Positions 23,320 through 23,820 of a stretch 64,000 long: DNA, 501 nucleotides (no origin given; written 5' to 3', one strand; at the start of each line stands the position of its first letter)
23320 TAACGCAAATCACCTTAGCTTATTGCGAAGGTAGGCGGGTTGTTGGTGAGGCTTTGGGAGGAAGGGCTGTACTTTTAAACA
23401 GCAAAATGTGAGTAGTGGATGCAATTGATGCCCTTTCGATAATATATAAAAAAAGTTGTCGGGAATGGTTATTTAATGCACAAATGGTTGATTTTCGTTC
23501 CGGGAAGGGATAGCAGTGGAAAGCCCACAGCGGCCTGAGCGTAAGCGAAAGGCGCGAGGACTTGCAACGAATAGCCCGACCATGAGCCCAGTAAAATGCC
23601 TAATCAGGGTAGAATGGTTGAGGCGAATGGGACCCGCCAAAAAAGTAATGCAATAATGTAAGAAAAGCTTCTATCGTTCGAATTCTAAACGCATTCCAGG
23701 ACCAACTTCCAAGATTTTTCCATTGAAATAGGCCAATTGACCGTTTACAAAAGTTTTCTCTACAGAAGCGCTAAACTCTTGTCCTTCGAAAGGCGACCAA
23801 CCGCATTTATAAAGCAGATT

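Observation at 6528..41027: A second dispersed GC-rich intergenic repeat family: six copies in 64 kb, always intergenic, with conserved blocks and variable internal segments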

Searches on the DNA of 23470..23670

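Call 8: search_rna_families(source=window, start=23470, end=23670, threshold=evalue, max_evalue=10, show_alignments=3)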
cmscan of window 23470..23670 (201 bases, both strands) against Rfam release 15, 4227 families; matches with E-value up to 10: 1.
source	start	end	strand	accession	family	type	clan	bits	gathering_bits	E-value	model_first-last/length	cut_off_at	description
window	23492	23585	+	RF01705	Flavo-1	Gene; sRNA;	-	34.6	42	4.5e-06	1-76/76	no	Flavo-1 RNA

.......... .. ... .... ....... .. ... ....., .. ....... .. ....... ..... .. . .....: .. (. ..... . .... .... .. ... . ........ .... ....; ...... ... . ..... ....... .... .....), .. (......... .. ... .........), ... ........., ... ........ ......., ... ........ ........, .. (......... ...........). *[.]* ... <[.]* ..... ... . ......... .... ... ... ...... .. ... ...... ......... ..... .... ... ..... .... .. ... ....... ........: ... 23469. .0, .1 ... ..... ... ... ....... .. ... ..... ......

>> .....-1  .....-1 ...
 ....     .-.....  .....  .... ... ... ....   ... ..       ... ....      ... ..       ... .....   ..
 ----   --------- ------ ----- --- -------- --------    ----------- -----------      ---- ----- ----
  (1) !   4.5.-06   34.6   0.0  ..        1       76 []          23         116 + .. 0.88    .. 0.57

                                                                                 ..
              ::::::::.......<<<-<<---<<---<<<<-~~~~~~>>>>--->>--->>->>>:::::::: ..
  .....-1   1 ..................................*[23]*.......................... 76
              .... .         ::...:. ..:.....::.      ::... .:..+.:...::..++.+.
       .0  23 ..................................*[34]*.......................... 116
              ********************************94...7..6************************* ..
